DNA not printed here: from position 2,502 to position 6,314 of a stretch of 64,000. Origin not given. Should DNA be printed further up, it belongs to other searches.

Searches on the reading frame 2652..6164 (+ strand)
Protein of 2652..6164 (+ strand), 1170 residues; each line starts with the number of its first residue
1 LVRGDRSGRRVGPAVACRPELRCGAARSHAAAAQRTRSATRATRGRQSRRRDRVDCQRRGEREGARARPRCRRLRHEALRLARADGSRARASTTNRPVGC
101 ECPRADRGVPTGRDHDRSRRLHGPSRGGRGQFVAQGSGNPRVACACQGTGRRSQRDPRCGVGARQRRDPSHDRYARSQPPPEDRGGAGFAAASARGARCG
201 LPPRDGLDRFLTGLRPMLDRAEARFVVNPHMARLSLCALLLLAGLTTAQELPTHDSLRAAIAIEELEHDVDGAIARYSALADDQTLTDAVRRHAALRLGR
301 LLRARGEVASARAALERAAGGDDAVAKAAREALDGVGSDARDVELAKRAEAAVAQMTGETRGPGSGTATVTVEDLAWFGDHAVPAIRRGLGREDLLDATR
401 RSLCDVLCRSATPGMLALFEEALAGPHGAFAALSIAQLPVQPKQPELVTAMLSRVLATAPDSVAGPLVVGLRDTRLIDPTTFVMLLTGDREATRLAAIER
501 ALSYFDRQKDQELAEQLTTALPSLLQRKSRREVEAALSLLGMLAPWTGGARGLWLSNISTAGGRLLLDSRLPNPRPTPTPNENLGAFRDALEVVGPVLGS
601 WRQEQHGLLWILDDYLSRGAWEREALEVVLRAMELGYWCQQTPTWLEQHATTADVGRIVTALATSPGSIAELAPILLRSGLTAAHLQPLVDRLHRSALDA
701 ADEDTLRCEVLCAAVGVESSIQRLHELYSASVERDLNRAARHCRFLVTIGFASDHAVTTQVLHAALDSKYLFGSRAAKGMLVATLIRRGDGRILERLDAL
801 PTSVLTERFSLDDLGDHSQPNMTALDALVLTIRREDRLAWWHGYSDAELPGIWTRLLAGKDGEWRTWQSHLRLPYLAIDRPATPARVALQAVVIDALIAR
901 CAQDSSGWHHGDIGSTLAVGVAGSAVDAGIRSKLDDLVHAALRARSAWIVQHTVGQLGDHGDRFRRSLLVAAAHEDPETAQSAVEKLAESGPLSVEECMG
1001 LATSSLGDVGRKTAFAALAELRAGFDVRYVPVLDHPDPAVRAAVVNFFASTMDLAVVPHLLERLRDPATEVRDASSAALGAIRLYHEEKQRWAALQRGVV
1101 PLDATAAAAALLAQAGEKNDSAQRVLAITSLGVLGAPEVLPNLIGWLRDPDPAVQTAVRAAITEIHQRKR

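Call 46: search_protein_families(library=pfam, proteins=[window:2652-6164:+], max_evalue=0.0001)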
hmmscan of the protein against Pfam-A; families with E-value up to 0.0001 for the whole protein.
window:2652-6164:+ (1170 aa): 2 families
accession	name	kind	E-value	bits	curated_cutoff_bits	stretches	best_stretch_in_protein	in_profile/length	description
PF13646.12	HEAT_2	-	2.3e-12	47.5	27.7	3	1109-1164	2-57/88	HEAT repeats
PF02985.28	HEAT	-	5e-08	32.9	23.5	0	1056-1082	1-27/31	HEAT repeat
